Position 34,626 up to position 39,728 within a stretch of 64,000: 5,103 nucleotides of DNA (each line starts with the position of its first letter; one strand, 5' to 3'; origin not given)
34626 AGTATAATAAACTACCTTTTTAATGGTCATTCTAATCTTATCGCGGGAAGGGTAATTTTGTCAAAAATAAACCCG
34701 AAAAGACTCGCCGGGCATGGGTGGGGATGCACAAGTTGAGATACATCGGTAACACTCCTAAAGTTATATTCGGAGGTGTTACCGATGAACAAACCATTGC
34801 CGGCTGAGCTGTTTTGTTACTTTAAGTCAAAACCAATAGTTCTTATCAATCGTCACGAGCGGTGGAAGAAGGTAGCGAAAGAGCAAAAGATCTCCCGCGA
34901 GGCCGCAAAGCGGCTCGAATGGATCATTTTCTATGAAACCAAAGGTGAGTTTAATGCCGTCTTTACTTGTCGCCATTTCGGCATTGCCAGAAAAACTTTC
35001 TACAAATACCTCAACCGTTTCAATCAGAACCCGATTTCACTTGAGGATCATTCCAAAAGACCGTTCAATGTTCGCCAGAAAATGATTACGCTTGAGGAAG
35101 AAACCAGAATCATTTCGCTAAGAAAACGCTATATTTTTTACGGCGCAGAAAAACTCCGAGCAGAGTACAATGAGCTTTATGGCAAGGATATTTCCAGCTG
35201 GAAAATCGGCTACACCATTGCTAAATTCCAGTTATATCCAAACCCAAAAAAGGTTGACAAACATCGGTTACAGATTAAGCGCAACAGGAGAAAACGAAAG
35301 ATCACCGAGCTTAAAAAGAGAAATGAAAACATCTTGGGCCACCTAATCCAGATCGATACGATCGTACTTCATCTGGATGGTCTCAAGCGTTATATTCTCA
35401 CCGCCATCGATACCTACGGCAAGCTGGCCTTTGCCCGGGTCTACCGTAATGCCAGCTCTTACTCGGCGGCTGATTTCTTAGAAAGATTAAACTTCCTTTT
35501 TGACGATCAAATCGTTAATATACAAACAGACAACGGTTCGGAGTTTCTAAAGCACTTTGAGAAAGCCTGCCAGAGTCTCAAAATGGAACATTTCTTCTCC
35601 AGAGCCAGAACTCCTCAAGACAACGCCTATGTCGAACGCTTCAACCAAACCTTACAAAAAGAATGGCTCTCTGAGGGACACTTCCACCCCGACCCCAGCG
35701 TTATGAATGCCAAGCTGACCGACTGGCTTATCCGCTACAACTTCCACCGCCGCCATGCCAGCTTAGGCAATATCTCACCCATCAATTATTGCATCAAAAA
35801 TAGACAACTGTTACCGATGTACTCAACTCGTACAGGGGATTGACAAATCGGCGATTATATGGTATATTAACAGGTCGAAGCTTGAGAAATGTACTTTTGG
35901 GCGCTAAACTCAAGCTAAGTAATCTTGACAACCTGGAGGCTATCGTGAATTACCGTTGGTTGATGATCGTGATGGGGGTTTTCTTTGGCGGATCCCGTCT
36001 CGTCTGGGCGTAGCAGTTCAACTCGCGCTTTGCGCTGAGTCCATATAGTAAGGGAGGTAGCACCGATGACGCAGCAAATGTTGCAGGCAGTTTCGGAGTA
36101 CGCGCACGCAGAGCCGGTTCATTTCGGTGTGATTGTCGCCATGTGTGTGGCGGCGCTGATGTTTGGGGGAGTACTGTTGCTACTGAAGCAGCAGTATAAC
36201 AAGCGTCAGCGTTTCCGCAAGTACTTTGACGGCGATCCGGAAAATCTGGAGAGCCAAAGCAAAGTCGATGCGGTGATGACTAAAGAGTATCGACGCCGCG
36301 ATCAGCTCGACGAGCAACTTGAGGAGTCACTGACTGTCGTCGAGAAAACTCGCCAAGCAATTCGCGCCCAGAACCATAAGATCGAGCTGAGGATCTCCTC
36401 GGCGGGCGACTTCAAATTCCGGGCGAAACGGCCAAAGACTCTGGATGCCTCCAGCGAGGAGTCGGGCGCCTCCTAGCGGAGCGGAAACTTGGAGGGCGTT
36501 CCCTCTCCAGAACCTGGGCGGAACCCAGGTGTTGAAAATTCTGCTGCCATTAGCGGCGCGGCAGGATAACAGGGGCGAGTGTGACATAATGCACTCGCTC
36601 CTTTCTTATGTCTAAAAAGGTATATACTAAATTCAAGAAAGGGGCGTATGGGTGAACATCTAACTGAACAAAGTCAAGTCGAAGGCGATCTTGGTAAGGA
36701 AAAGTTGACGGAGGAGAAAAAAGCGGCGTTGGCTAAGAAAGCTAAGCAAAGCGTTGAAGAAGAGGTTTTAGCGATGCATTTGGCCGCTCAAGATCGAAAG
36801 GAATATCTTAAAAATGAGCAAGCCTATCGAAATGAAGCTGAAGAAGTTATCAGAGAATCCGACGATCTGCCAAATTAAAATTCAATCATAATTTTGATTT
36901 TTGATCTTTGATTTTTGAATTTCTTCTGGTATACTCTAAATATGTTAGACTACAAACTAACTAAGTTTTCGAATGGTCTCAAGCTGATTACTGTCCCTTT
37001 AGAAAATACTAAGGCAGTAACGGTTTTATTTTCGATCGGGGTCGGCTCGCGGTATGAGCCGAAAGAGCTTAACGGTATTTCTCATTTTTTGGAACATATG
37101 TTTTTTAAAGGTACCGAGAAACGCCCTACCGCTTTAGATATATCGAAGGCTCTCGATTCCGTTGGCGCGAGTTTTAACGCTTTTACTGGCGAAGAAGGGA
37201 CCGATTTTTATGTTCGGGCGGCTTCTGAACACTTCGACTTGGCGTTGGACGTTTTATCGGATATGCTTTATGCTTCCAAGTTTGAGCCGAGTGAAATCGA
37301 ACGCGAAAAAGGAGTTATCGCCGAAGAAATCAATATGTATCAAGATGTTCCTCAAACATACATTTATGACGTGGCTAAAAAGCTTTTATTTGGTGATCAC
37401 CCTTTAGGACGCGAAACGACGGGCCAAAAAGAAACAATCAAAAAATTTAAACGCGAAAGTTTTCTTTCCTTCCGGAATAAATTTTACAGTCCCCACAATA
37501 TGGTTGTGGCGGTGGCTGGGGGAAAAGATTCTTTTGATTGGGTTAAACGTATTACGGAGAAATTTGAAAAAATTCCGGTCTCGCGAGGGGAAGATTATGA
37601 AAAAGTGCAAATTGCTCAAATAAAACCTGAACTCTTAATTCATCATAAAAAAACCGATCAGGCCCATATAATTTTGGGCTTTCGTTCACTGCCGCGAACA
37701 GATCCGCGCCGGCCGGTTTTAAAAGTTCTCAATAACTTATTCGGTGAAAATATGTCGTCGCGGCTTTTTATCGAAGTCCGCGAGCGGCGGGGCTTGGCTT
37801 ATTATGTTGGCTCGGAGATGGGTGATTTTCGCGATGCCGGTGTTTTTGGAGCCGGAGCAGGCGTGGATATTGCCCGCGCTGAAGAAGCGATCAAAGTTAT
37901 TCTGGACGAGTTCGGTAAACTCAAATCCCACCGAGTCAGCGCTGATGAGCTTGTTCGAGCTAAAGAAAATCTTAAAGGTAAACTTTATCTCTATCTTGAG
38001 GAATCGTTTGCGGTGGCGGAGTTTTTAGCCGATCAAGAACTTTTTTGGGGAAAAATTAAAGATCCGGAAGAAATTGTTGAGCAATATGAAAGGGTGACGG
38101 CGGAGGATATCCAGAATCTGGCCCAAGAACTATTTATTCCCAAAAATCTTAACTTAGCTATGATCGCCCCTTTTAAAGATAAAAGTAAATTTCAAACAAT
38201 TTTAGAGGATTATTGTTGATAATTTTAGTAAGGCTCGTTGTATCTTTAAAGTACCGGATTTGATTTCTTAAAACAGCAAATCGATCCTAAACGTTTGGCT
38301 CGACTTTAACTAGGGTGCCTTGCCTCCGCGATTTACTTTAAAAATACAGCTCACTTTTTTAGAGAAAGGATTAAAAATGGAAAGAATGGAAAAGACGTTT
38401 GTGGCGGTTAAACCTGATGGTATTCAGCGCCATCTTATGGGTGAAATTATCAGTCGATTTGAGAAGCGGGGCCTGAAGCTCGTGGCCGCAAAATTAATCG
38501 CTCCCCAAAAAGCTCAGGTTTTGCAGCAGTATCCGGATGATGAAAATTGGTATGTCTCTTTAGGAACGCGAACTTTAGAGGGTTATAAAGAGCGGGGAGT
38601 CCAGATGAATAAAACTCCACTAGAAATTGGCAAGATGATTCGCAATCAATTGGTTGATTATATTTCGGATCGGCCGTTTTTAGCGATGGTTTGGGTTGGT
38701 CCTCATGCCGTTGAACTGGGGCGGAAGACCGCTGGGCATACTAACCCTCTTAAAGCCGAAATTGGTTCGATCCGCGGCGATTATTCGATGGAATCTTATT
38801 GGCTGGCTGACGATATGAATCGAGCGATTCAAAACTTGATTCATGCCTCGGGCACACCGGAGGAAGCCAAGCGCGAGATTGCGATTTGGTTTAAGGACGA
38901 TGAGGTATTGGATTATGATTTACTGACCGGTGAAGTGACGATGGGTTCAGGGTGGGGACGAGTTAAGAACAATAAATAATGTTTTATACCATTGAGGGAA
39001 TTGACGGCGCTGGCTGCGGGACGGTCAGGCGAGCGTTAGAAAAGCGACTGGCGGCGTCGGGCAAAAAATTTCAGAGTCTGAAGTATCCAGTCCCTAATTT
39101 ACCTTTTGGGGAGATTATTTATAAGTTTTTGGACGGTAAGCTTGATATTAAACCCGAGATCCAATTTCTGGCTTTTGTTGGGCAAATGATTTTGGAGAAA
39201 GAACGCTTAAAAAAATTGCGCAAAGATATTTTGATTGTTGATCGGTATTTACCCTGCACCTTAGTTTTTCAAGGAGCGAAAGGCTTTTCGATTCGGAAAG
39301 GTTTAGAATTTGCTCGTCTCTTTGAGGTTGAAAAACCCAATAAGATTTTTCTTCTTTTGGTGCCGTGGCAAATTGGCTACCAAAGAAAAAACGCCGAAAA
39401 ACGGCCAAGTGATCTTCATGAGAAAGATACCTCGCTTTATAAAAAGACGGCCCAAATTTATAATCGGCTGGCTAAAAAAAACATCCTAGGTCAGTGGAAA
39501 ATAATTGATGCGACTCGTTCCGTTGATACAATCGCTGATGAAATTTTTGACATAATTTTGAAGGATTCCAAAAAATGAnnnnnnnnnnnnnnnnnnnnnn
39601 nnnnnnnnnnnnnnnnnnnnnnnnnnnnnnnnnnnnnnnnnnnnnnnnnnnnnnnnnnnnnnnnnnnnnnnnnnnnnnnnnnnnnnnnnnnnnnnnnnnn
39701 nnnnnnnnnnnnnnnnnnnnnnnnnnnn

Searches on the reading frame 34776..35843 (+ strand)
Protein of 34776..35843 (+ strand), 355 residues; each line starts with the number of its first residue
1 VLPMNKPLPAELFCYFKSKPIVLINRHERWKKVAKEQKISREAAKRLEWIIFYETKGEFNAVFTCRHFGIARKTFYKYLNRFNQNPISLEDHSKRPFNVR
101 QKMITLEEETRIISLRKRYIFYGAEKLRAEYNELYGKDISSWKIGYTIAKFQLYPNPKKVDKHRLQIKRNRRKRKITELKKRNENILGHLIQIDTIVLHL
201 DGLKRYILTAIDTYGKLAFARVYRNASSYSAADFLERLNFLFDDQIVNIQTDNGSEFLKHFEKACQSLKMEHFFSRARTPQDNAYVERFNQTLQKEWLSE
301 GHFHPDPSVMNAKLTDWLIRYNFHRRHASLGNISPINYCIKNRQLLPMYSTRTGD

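Call 83: search_protein_families(library=pfam, proteins=[window:34776-35843:+], max_evalue=0.001)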
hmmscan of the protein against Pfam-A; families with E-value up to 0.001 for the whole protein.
window:34776-35843:+ (355 aa): 6 families
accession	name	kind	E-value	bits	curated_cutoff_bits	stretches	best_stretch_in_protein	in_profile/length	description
PF13683.12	rve_3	-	2.3e-16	59.7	26.5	1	269-335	2-67/67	Integrase core domain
PF00665.32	rve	-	5.6e-12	46.2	32.6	1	189-280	6-102/102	Integrase core domain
PF13518.12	HTH_28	-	1.3e-07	32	25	1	45-96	1-51/52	Helix-turn-helix domain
PF13565.12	HTH_32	-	2.7e-05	25.1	33.7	1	74-144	1-69/73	Homeodomain-like domain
PF02796.21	HTH_7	-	0.00026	21.5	23.8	0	64-80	27-43/45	Helix-turn-helix domain of resolvase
PF13610.12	DDE_Tnp_IS240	-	0.0005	20.7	27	0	191-295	4-108/139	DDE domain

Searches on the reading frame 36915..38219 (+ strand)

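Call 84: search_protein_families(library=pfam, proteins=[window:36915-38219:+], max_evalue=0.001)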
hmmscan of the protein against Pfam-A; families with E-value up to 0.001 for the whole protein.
window:36915-38219:+ (434 aa): 2 families
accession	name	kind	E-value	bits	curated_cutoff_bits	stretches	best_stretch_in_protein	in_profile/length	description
PF05193.26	Peptidase_M16_C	-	1.2e-38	133.2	23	1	178-353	2-181/181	Peptidase M16 inactive domain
PF00675.25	Peptidase_M16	-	1.6e-38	132.4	22.3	1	30-170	8-147/149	Insulinase (Peptidase family M16)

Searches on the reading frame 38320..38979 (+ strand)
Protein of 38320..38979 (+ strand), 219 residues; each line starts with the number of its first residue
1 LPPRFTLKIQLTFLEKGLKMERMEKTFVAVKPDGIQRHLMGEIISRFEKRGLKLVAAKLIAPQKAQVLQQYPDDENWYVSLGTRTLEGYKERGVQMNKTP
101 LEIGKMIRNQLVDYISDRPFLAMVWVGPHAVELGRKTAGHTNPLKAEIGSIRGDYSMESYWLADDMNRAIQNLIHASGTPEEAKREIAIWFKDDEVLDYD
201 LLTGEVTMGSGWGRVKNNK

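Call 84: search_protein_families(library=pfam, proteins=[window:38320-38979:+], max_evalue=0.001)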
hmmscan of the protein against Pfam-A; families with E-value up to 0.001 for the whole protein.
window:38320-38979:+ (219 aa): 1 family
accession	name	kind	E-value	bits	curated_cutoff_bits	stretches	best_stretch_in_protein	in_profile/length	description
PF00334.24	NDK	-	3.6e-35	121.2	27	2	105-196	54-135/135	Nucleoside diphosphate kinase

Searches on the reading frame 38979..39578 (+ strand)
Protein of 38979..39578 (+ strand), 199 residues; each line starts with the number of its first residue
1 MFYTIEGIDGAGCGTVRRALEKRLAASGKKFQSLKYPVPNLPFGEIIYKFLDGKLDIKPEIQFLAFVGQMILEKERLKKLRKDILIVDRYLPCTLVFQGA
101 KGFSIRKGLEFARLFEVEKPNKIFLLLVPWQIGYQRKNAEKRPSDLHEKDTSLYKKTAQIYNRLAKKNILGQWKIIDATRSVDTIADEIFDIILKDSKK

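Call 84: search_protein_families(library=pfam, proteins=[window:38979-39578:+], max_evalue=0.001)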
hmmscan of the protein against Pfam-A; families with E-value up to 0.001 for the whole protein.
window:38979-39578:+ (199 aa): 1 family
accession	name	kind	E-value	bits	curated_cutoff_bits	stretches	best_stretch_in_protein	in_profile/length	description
PF02223.23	Thymidylate_kin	-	7.6e-22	78.3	27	1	5-189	1-185/185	Thymidylate kinase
